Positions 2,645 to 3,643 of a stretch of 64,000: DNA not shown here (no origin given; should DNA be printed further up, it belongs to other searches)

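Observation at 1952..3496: Single polypeptide combining a TPR clamp with an Aha1 N-terminal domain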

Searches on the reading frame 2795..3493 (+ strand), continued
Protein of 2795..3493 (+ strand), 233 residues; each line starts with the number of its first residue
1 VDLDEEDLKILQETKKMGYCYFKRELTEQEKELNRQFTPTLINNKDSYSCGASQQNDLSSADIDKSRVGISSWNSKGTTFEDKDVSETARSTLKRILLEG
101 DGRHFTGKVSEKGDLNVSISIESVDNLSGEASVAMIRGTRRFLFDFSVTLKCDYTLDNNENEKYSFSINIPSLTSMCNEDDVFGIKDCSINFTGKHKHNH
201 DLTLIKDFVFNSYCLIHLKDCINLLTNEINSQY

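Call 46: list_cluster_members(proteins=[P0172, P0182, P0194, P0196, P0210, P0220, P0226, P0229, P0264, P0253])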
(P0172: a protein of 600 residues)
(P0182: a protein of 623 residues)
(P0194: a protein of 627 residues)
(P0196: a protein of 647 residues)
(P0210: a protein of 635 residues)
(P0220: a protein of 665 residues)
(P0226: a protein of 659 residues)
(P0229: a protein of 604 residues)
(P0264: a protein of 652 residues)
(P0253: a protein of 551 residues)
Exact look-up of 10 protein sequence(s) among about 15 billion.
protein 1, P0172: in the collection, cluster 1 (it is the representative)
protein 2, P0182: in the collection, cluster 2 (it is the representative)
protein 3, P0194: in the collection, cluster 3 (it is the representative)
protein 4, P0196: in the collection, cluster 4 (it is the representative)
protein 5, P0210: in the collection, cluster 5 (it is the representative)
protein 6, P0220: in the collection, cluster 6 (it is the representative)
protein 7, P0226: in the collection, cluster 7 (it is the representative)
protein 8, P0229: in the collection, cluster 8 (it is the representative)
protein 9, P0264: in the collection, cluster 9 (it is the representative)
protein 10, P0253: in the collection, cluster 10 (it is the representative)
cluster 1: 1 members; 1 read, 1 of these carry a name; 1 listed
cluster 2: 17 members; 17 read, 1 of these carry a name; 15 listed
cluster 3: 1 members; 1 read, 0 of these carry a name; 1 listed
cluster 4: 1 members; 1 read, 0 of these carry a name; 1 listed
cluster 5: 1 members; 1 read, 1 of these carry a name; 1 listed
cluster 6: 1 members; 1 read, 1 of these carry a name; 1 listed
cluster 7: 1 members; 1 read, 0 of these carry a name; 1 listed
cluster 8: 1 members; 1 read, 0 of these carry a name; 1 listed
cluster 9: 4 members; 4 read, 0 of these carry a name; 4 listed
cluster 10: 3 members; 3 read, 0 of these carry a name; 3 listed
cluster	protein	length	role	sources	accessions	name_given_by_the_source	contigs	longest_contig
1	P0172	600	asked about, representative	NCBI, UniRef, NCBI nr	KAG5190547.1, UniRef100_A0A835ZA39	hypothetical protein JKP88DRAFT_266903 [Tribonema minus] | peptidylprolyl isomerase n=1 Tax=Tribonema minus TaxID=303371 RepID=A0A835ZA39_9STRA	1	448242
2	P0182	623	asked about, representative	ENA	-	-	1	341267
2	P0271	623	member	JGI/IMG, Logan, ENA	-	hypothetical protein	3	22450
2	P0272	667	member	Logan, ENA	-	-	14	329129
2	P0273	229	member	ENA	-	-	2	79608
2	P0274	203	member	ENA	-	-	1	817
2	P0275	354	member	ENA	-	-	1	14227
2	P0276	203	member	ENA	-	-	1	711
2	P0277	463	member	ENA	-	-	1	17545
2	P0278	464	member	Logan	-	-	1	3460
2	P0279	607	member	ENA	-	-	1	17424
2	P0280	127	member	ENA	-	-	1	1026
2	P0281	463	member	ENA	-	-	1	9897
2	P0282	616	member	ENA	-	-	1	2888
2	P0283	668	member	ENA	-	-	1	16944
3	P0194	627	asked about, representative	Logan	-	-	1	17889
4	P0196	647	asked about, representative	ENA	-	-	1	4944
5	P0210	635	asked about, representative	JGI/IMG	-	Activator of Hsp90 ATPase, N-terminal/Tetratricopeptide repeat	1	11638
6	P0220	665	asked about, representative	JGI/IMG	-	hypothetical protein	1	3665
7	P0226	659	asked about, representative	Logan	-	-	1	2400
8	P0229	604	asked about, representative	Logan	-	-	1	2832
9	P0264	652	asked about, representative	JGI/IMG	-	-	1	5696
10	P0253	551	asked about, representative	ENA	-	-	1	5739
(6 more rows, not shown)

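Call 50: predict_structure(alignment_id=A5)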
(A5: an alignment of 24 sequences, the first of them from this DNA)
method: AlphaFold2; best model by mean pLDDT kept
length: 232 residues; sequences in the alignment: 24
mean_pLDDT: 78.7   pTM: 0.63
mean pLDDT of the five models: 78.7, 78.6, 78.0, 77.7, 75.3
residues with pLDDT >= 90: 107; 70-90: 60; 50-70: 34; < 50: 31
segments of 3 or more residues with pLDDT < 50: 17-19, 42-63
pLDDT, mean of each block of 10 residues (from residue 1): 74 54 68 65 43 38 48 56 93 94 90 88 97 86 96 91 95 83 91 78 93 94 94 89
secondary structure, 60 per line:
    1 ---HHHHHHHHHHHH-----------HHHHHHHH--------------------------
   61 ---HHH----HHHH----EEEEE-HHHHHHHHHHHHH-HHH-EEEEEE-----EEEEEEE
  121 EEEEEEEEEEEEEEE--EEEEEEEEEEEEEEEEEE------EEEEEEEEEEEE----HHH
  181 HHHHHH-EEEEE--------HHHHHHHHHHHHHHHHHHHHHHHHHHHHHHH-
elements in order: H4-15 H27-34 H71-74 E79-83 H85-97 E103-108 E114-135 E138-155 E162-173 H178-186 E188-192 H201-231

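Call 52: fold_search(model_id=the predicted structure, library=pdb)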
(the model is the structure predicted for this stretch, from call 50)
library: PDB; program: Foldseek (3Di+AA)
matches with E <= 10: 200; with E <= 0.001: 6
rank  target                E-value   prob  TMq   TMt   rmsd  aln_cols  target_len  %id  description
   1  3n72_B                1.2e-05  1.00  0.41  0.57   5.2       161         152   20  Crystal Structure of Aha-1 from plasmodium falciparum, PFC0270w (released 2010-07-21)
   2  6xlb_C1               4.2e-05  1.00  0.45  0.38   5.2       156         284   18  Apo full-length Hsc82 in complex with Aha1 (released 2021-06-30)
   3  6xlf_C                6.6e-05  1.00  0.44  0.33   5.3       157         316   18  Full-length Hsc82 in complex with Aha1 in the presence of AMP-PNP (released 2021-06-30)
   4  1usv_D                1.6e-04  1.00  0.45  0.67   5.1       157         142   17  The Structure of the complex between Aha1 and HSP90 (released 2004-01-29)
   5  1usv_B                1.7e-04  1.00  0.44  0.67   5.0       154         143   18  The Structure of the complex between Aha1 and HSP90 (released 2004-01-29)
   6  1usv_F                1.7e-04  1.00  0.44  0.65   5.3       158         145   17  The Structure of the complex between Aha1 and HSP90 (released 2004-01-29)
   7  7dmd_MODEL_1_A        1.5e-03  1.00  0.42  0.66   4.4       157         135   19  Solution structure of human Aha1 N-terminal domain (released 2021-04-21)
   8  1usv_H                1.5e-03  1.00  0.39  0.58   5.6       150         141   19  The Structure of the complex between Aha1 and HSP90 (released 2004-01-29)
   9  7dme_MODEL_1_A        1.7e-03  1.00  0.42  0.33   4.1       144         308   19  Solution structure of human Aha1 (released 2021-04-21)
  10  1usu_B                1.9e-03  1.00  0.42  0.68   4.3       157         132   16  The Structure of the complex between Aha1 and HSP90 (released 2004-01-29)
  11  3n72_A                2.4e-03  1.00  0.37  0.54   5.0       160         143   17  Crystal Structure of Aha-1 from plasmodium falciparum, PFC0270w (released 2010-07-21)
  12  2obd_A                3.0e-02  0.44  0.23  0.14  11.0       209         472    9  Crystal Structure of Cholesteryl Ester Transfer Protein (released 2007-01-23)
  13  4m4d_B                4.8e-02  0.97  0.40  0.23   5.8       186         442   13  Crystal structure of lipopolysaccharide binding protein (released 2013-10-30)
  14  4m4d_A                1.5e-01  0.44  0.28  0.18   8.5       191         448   15  Crystal structure of lipopolysaccharide binding protein (released 2013-10-30)
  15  7k4o_A                3.1e-01  0.12  0.15  0.08  10.2       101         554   16  Tannin acyl hydrolase from Aspergillus niger (released 2021-03-17)
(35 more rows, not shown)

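Call 60: search_solved_structures(query=P0133, max_evalue=0.00001)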
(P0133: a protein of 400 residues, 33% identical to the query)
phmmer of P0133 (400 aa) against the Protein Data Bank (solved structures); distinct sequences matched with E-value up to 0.00001: 116 (the best 60 are shown).
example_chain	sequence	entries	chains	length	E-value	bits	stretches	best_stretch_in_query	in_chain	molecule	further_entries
9qhb_A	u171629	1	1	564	2.2e-107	362.6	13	43-132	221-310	Engineered tetratricopeptide repeat protein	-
9qhc_A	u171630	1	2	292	2.9e-53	184.5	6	44-135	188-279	Engineered tetratricopeptide repeat protein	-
8bu0_A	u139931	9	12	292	4.3e-40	141.2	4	44-135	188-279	Consensus tetratricopeptide repeat protein | Crystal structure of an 8-repeat consensus TPR superhelix with Zinc. | Monomer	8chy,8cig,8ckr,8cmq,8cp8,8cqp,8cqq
7kw7_E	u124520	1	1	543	1.7e-28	103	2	32-135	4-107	Stress-induced-phosphoprotein 1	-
9hb4_G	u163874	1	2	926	1e-25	93.9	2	34-158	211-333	Sperm-associated antigen 1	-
6fo1_G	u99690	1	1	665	5.8e-24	88.1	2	36-193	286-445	RNA polymerase II-associated protein 3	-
7obe_A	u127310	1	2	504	1.7e-22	83.3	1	20-151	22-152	Isoform 2 of Serine/threonine-protein phosphatase 5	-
2fo7_A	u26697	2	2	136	2.6e-22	82.7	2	44-131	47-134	SYNTHETIC CONSENSUS TPR PROTEIN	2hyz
8ch0_A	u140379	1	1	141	4.3e-22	81.9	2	44-131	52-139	Consensus tetratricopeptide repeat protein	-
7yeh_B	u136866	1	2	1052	5.3e-22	81.6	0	48-137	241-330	UDP-N-acetylglucosamine--peptide N-acetylglucosaminyltransferase 110 kDa subunit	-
7yea_A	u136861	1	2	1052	5.4e-22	81.6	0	48-137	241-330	UDP-N-acetylglucosamine--peptide N-acetylglucosaminyltransferase 110 kDa subunit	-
7ntf_A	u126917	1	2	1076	6.1e-22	81.4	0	48-137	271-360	Isoform 1 of UDP-N-acetylglucosamine--peptide N-acetylglucosaminyltransferase 110 kDa subu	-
5jjt_A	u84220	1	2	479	6.4e-22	81.4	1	27-151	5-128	Serine/threonine-protein phosphatase 5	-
1w3b_A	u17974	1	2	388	1.3e-19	73.8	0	48-137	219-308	UDP-N-ACETYLGLUCOSAMINE--PEPTIDE N-ACETYLGLUCOSAMINYLTRANSFERASE 110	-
6eou_A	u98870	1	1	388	4.5e-19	72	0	48-137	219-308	UDP-N-acetylglucosamine--peptide N-acetylglucosaminyltransferase 110 kDa subunit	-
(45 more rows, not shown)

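Call 75: list_cluster_members(proteins=[P0149, P0151, P0153, P0156, P0157, P0159, P0160, P0161, P0166, P0175])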
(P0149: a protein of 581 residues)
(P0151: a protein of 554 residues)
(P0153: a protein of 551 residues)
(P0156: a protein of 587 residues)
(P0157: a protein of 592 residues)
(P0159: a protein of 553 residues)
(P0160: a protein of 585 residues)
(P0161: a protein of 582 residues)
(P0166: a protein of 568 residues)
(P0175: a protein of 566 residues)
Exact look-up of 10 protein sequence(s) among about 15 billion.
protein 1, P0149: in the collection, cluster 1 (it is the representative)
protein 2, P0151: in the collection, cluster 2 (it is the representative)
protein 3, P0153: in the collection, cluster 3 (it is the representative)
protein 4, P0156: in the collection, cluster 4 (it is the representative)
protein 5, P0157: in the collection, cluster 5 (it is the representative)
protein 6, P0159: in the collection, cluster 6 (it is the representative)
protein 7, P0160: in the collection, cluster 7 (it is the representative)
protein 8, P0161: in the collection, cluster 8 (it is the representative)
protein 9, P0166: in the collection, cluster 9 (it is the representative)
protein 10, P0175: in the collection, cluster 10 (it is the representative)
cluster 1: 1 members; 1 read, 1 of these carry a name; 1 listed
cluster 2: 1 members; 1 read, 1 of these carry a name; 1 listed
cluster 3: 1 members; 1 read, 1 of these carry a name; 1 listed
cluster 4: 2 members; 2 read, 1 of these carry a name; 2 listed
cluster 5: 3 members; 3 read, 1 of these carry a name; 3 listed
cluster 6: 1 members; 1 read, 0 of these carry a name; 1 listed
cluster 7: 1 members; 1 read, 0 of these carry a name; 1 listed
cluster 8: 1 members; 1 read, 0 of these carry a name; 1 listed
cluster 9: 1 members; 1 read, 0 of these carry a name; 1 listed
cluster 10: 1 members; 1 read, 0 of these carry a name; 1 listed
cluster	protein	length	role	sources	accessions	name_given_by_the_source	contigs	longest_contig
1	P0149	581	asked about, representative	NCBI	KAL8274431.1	hypothetical protein Esti_001591 [Eimeria stiedai]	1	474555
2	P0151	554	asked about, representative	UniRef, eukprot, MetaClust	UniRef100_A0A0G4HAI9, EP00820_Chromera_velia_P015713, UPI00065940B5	peptidylprolyl isomerase n=1 Tax=Chromera velia CCMP2878 TaxID=1169474 ... | Cvel_6045.t1-p1 / transcript=Cvel_6045.t1 / gene=Cvel_6045 / ... | status=active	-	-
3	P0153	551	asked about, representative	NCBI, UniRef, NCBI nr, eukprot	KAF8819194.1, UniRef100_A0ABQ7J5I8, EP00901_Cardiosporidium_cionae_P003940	tetratricopeptide repeat-containing protein [Cardiosporidium cionae] | Tetratricopeptide repeat-containing protein n=1 Tax=Cardiosporidium cionae TaxID=476202 ... | KAF8819194.1 tetratricopeptide repeat-containing protein [Cardiosporidium cionae]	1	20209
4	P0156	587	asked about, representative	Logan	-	-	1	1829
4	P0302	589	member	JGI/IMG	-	tetratricopeptide (TPR) repeat protein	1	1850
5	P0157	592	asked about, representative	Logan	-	-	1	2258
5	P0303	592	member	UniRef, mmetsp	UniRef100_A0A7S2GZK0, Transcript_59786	peptidylprolyl isomerase n=1 Tax=Octactis speculum TaxID=3111310 RepID=A0A7S2GZK0_9STRA | Transcript_59786/g.81752 ORF Transcript_59786/g.81752 Transcript_59786/m.81752 ...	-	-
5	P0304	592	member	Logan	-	-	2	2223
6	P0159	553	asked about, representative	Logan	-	-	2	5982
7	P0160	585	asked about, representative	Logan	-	-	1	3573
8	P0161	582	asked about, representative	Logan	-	-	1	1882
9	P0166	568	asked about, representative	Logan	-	-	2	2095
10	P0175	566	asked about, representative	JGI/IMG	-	-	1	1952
